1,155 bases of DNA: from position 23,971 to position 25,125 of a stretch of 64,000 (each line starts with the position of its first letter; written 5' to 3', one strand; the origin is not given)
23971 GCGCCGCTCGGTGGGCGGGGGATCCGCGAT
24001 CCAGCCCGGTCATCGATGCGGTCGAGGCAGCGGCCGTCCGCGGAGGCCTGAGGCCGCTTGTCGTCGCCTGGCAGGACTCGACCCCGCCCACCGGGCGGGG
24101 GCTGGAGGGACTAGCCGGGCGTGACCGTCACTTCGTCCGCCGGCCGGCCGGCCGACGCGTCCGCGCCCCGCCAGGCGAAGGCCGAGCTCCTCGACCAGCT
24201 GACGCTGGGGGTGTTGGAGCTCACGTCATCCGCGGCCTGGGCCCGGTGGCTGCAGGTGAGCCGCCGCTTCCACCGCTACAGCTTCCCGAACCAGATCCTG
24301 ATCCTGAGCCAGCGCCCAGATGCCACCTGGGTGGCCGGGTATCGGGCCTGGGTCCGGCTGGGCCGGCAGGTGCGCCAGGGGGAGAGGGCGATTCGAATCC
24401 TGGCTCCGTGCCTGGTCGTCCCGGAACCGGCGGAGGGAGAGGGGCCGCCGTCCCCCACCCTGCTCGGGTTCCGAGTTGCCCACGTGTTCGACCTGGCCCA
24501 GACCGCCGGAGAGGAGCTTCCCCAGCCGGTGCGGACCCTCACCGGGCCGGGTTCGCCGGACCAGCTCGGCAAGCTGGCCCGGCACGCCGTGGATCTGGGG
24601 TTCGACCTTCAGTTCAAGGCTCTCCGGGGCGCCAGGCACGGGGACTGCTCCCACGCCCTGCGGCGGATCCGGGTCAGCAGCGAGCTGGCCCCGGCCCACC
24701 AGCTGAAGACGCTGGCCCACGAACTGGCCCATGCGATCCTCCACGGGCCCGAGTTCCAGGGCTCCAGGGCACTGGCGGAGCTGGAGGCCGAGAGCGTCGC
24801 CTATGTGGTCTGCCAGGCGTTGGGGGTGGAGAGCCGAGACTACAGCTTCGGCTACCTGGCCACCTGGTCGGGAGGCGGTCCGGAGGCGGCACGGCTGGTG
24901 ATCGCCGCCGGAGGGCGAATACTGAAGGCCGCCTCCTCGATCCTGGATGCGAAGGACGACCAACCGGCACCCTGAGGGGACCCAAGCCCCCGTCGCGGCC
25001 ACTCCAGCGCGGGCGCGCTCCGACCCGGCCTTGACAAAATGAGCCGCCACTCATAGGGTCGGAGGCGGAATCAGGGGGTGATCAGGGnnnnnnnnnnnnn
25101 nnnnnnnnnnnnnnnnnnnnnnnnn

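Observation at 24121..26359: Lower-GC islet carrying ArdC-like antirestriction/zincin protein, XRE regulator and YdeI-family gene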

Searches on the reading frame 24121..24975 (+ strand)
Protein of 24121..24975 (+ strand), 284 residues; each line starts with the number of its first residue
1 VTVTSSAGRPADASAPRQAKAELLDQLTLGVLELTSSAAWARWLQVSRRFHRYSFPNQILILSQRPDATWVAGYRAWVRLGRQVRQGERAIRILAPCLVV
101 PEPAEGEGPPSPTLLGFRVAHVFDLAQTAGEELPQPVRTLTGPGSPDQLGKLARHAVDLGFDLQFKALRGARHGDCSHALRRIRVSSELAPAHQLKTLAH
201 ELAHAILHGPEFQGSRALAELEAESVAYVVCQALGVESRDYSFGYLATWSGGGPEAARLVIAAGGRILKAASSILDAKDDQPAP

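Call 3: search_protein_families(library=pfam, proteins=[window:24121-24975:+], max_evalue=0.01)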
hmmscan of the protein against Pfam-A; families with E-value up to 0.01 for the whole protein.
window:24121-24975:+ (284 aa): 3 families
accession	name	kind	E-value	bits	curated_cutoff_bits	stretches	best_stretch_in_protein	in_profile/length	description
PF08401.16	ArdcN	-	1.2e-07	32.4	22.6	1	44-101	35-96/123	N-terminal domain of anti-restriction factor ArdC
PF06114.19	Peptidase_M78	-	2.3e-07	31.1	22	1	169-227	17-82/123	IrrE N-terminal-like domain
PF20573.4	DUF6782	-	0.0058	16.4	27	1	158-205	53-101/241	Putative metallopeptidase family (DUF6782)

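Call 8: find_homologous_proteins(query=window:24121-24975:+)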
Query window:24121-24975:+ (284 aa): 3858 proteins with E <= 0.001 among 8000 candidates; the best 120 are listed.
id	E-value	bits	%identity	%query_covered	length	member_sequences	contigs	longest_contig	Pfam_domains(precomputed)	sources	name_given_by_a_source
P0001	1.8e-164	564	100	89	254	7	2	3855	PF08401.17,PF06114.20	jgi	jgi:hypothetical protein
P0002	1.5e-130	453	78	94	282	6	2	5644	PF08401.17,PF06114.20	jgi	jgi:hypothetical protein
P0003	1.2e-128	446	85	84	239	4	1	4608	PF08401.17,PF06114.20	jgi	jgi:hypothetical protein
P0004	2.1e-125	436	71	99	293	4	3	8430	PF08401.17,PF06114.20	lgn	-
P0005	2.8e-124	432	73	94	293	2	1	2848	PF08401.17,PF06114.20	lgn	-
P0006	3.7e-124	432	71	97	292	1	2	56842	PF08401.17,PF06114.20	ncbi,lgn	ncbi:MAG: ArdC-like ssDNA-binding domain-containing protein [Candidatus Dormibacteria bacterium]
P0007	9.3e-121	421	68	97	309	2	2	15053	PF08401.17,PF06114.20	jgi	-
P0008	1.3e-120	420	69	97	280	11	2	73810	PF08401.17,PF06114.20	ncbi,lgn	ncbi:MAG: ArdC-like ssDNA-binding domain-containing protein [Candidatus Dormiibacterota bacterium]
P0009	9.1e-120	417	68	97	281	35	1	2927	PF08401.17,PF06114.20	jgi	-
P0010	1.2e-119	417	69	97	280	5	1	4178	PF08401.17,PF06114.20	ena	-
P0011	1.4e-119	417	68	94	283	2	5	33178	PF08401.17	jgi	jgi:hypothetical protein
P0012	2.5e-119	416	68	97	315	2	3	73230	PF08401.17,PF06114.20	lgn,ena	-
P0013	2.8e-119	416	68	100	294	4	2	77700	PF08401.17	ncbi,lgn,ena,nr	ncbi:MAG TPA: ArdC-like ssDNA-binding domain-containing protein [Candidatus Dormibacteraeota bacteri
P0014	2.0e-118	413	72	90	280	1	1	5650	PF08401.17,PF06114.20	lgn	-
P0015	4.9e-118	412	69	97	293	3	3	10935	PF08401.17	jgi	-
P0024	3.6e-113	396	66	97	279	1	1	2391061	PF08401.17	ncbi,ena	-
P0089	3.8e-73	264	53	93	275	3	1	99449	PF08401.17,PF06114.20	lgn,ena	-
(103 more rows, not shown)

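Call 11: find_related_loci(query=A1, collection=genome_contigs, flank=6000)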
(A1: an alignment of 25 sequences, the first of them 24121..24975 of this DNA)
Query A1 (284 aa) in genome_contigs; peptide patterns used: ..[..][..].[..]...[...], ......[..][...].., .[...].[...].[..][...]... (x = any residue, [..] = any of these).
600 stretches matched a pattern (row limit reached: there are more); 440 encode a relative of the query (tblastn E <= 1e-3); the best 80 are kept; 80 distinct loci.
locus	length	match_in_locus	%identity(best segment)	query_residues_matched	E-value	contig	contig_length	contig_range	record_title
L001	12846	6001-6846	67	1-282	1e-123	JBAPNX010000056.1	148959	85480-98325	MAG: Candidatus Dormiibacterota bacterium isolate MFD01221_ilm_asm_bin25 k127_224575, whole genome shotgun sequence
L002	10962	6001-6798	71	17-284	1e-122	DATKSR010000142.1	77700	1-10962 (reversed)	MAG TPA_asm: Candidatus Dormiibacterota bacterium isolate SMAG_U14059 k141_829328, whole genome shotgun sequence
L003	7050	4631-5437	69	9-276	3e-120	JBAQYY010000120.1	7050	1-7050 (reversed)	MAG: Candidatus Dormiibacterota bacterium isolate MFD10881_ilm_asm_bin19 k127_376186, whole genome shotgun sequence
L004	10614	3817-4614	69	13-278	2e-119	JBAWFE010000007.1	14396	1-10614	MAG: Candidatus Dormiibacterota bacterium isolate MFD05722_ilm_asm_bin17 k127_309721, whole genome shotgun sequence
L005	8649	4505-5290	69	15-276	2e-116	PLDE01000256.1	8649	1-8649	MAG: Candidatus Dormiibacterota bacterium isolate palsa_846 73.20111000_P2M.19_contig_1295, whole genome shotgun sequenc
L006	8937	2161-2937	66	19-275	2e-109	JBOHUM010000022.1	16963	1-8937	MAG: Candidatus Dormibacteria bacterium isolate TC-S_metawrap_bin.173 k127_291998, whole genome shotgun sequence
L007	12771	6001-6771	56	20-276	5e-88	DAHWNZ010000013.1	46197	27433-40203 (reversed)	MAG TPA_asm: Candidatus Dormiibacterota bacterium isolate clean217 NODE_13_length_46197_cov_3.765958, whole genome shotg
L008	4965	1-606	65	75-276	7e-87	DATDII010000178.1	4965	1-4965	MAG TPA_asm: Candidatus Dormiibacterota bacterium isolate SMAG_U300 k141_793669, whole genome shotgun sequence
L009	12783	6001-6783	53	4-264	4e-78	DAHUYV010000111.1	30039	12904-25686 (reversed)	MAG TPA_asm: Candidatus Dormiibacterota bacterium isolate clean275 k141_575996, whole genome shotgun sequence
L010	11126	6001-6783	56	20-280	3e-77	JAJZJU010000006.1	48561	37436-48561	MAG: bacterium isolate LSA5.bin69 NODE_905_length_48561_cov_6.122228, whole genome shotgun sequence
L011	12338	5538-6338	51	2-275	6e-76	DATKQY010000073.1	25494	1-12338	MAG TPA_asm: Acidimicrobiales bacterium isolate SMAG_U14014 k141_76964, whole genome shotgun sequence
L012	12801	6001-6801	50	22-283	2e-75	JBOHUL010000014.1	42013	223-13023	MAG: Candidatus Dormibacteria bacterium isolate TC-S_metawrap_bin.197 k127_20632, whole genome shotgun sequence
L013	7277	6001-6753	52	22-275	3e-75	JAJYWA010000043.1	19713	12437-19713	MAG: Actinomycetes bacterium isolate FK2.bin64 NODE_3615_length_19713_cov_1.554069, whole genome shotgun sequence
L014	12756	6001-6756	53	21-275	6e-74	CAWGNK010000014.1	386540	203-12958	MAG: uncultured Acidimicrobiaceae bacterium isolate MFD01112.bin.1.68 genome assembly, contig: contig_8618, whole genome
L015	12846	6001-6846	47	9-284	5e-74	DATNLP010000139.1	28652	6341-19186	MAG TPA_asm: Acidimicrobiales bacterium isolate SMAG_U11455 k141_291299, whole genome shotgun sequence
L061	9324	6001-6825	41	1-276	3e-50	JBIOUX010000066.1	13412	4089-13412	MAG: Acidimicrobiia bacterium isolate MAG123 k127_2278715, whole genome shotgun sequence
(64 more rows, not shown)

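Call 14: find_encoding_contigs(protein=P0001, flank=10000, max_places=4)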
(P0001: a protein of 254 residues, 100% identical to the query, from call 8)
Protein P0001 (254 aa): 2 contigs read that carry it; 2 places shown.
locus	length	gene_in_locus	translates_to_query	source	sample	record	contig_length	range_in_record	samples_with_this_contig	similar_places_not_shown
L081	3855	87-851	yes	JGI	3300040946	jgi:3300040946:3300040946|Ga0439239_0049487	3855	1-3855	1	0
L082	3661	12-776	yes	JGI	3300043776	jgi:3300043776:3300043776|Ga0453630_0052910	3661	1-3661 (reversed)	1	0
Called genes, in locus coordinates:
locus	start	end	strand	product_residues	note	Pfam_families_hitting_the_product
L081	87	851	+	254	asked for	PF08401:ArdcN, PF06114:Peptidase_M78 (weak)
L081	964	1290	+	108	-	PF13560:HTH_31, PF13744:HTH_37, PF12844:HTH_19 (weak), PF01381:HTH_3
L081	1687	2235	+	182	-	PF28474:DUF8412, PF13376:OmdA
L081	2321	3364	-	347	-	PF00871:Acetate_kinase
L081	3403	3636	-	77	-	-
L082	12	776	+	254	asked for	PF08401:ArdcN, PF06114:Peptidase_M78 (weak)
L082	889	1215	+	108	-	PF13560:HTH_31, PF13744:HTH_37, PF12844:HTH_19 (weak), PF01381:HTH_3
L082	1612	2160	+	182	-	PF28474:DUF8412, PF13376:OmdA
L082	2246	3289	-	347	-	PF00871:Acetate_kinase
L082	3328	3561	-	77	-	-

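Call 15: find_encoding_contigs(protein=P0002, flank=10000, max_places=4)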
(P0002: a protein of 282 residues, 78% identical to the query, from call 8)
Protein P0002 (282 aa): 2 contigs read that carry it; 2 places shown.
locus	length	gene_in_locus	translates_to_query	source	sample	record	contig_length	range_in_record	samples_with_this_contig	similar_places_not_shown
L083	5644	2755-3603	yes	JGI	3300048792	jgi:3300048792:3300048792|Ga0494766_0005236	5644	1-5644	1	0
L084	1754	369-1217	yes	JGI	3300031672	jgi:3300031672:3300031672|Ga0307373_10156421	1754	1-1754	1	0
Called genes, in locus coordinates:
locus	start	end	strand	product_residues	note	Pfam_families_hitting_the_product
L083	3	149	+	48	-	?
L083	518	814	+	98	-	-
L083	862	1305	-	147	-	PF01106:NifU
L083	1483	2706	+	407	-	PF18130:ATPgrasp_N (weak), PF13535:ATP-grasp_4, PF18603:LAL_C2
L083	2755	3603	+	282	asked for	PF08401:ArdcN, PF06114:Peptidase_M78 (faint)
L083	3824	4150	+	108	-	PF13560:HTH_31, PF01381:HTH_3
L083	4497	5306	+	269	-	PF00033:Cytochrome_B, PF13631:Cytochrom_B_N_2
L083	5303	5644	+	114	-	?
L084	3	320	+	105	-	?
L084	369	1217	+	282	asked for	PF08401:ArdcN, PF06114:Peptidase_M78 (faint)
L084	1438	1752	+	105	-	?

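Call 17: find_related_loci(query=window:24121-24975:+, collection=metagenome_contigs, flank=6000)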
Query window:24121-24975:+ (284 aa) in metagenome_contigs; peptide patterns used: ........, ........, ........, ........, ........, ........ (x = any residue, [..] = any of these).
331 stretches matched a pattern; 91 encode a relative of the query (tblastn E <= 1e-3); the best 80 are kept; 80 distinct loci.
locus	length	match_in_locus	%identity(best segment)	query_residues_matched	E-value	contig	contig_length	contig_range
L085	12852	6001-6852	100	1-284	0e+0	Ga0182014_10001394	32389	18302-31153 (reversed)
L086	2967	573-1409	99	6-284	0e+0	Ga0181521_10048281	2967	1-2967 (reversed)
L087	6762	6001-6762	100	1-254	1e-167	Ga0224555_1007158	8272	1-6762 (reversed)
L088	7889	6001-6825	64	10-284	4e-110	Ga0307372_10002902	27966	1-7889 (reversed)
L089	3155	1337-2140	53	12-277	1e-76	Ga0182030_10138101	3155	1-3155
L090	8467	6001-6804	52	12-277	3e-74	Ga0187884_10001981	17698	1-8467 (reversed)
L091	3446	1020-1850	50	9-280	2e-74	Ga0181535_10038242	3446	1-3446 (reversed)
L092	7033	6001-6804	52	12-277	7e-74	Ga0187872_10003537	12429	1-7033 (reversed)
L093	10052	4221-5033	52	12-277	2e-73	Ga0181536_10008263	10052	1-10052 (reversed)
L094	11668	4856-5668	51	12-277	3e-72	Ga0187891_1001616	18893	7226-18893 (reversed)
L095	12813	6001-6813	49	12-277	4e-72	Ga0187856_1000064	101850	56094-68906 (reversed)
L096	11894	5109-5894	52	20-276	7e-72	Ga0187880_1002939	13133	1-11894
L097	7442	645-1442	49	15-275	7e-72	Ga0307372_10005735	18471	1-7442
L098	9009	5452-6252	49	15-276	2e-71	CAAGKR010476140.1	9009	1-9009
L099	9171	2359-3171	51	12-277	5e-71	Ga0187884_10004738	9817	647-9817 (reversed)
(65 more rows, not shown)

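Call 22: search_solved_structures(query=A1, max_evalue=1, show_alignments=2)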
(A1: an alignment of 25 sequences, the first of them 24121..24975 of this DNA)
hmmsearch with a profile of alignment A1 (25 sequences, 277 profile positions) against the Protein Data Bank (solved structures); distinct sequences matched with E-value up to 1: 6.
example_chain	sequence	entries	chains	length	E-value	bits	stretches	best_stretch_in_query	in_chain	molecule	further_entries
6i89_A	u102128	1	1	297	3.3e-07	32.9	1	66-272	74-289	ArdC protein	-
6sna_A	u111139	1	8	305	3.6e-07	32.8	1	66-272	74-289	ArdC protein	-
3f85_A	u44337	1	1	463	0.0071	18.7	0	98-132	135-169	homo trimeric fusion of CFA/I fimbrial subunits B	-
8slm_A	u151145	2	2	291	0.021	17.1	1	155-204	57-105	Zn dependent hydrolase fused to HTH domain, IrrE ortholog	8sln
3dte_A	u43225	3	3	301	0.07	15.4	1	162-204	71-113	IrrE protein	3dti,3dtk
1ujt_A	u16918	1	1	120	0.48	12.7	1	73-178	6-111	KIAA1568 protein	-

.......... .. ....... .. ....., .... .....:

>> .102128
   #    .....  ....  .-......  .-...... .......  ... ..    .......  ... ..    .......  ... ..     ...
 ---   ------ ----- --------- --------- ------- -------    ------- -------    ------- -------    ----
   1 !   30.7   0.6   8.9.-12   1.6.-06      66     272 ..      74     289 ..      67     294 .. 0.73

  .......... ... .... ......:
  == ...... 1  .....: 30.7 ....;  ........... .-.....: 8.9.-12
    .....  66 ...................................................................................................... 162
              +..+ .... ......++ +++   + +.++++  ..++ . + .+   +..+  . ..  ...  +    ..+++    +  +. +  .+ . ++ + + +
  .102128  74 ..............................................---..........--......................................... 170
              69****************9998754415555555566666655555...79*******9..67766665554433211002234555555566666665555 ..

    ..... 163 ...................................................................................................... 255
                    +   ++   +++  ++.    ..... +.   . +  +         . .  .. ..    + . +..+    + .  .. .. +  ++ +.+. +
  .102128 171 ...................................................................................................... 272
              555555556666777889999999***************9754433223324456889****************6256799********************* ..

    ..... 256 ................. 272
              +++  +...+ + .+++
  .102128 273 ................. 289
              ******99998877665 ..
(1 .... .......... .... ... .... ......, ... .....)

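Call 32: predict_structure(alignment_id=A1)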
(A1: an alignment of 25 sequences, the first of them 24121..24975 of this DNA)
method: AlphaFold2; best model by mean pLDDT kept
length: 284 residues; sequences in the alignment: 25
mean_pLDDT: 81.5   pTM: 0.72
mean pLDDT of the five models: 81.5, 79.8, 74.4, 71.7, 68.1
residues with pLDDT >= 90: 117; 70-90: 112; 50-70: 37; < 50: 18
segments of 3 or more residues with pLDDT < 50: 1-12, 54-56
pLDDT, mean of each block of 10 residues (from residue 1): 43 62 91 85 71 51 63 77 82 74 73 78 79 75 90 96 92 92 96 97 96 91 97 93 85 87 96 83 49
secondary structure, 60 per line:
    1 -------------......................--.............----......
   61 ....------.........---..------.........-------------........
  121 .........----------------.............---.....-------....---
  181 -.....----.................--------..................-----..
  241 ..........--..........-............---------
elements in order: H14-35 H38-50 H55-64 E71-73 H74-79 E91-99 E113-124 H146-158 E162-166 E174-177 E182-186 H191-207 H216-233 H239-250 H253-262 H264-275

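Call 38: fold_search(model_id=the predicted structure, library=pdb)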
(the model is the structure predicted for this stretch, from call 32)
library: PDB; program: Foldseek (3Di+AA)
matches with E <= 10: 120; with E <= 0.001: 3
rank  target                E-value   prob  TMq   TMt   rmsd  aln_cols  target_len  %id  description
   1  6i89                  1.3e-08  1.00  0.35  0.36  17.6       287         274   19  Crystal structure of Antirestriction ArdC protein from R388 plasmid. Metal-free structure. (released 2020-03-18)
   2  6sna_A                1.5e-07  1.00  0.37  0.39  17.9       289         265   20  Crystal structure of Antirestriction ArdC protein from R388 plasmid. Mn(II)-bound structure. (released 2020-04-15)
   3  6sna_F                3.5e-07  1.00  0.36  0.42  15.0       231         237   21  Crystal structure of Antirestriction ArdC protein from R388 plasmid. Mn(II)-bound structure. (released 2020-04-15)
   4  8sln_A                1.9e-02  0.80  0.18  0.21  13.1       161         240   21  Crystal structure of Deinococcus geothermalis PprI complexed with ssDNA (released 2024-03-13)
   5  3dte                  3.3e-02  0.80  0.18  0.21  15.5       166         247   22  Crystal structure of the IRRE protein, a central regulator of DNA damage repair in deinococcaceae (released 2009-02-10)
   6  3dti                  4.3e-02  0.72  0.18  0.20  15.9       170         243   20  Crystal structure of the IRRE protein, a central regulator of DNA damage repair in deinococcaceae (released 2009-02-10)
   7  6cyy_A                1.1e-01  0.41  0.17  0.15  14.6       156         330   17  Mycobacterium tuberculosis transcriptional regulator (released 2019-04-17)
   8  4qhf                  1.3e-01  0.91  0.18  0.40   5.4        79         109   18  Crystal structure of Methanocaldococcus jannaschii monomeric selecase (released 2014-07-16)
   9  4qhi_D                1.4e-01  0.80  0.19  0.42   7.4       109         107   16  Crystal structure of Methanocaldococcus jannaschii selecase mutant R36W (released 2014-07-16)
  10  6cz6_C                1.4e-01  0.35  0.17  0.15  16.5       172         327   14  Mycobacterium tuberculosis transcriptional regulator (released 2019-04-17)
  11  6cz6_D                1.5e-01  0.33  0.17  0.15  15.6       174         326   14  Mycobacterium tuberculosis transcriptional regulator (released 2019-04-17)
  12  4qhi_C                1.7e-01  0.90  0.18  0.41   5.0        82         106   20  Crystal structure of Methanocaldococcus jannaschii selecase mutant R36W (released 2014-07-16)
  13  4qhi_B                1.9e-01  0.91  0.18  0.41   5.3        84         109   18  Crystal structure of Methanocaldococcus jannaschii selecase mutant R36W (released 2014-07-16)
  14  6cz6_A                2.0e-01  0.28  0.17  0.15  14.7       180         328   14  Mycobacterium tuberculosis transcriptional regulator (released 2019-04-17)
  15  6d2s                  2.0e-01  0.23  0.16  0.17  15.2       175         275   16  Mycobacterium tuberculosis transcriptional regulator (released 2019-04-17)
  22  6mdx_A                3.8e-01  0.82  0.20  0.28   4.7        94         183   26  Mechanism of protease dependent DPC repair (released 2019-04-10)
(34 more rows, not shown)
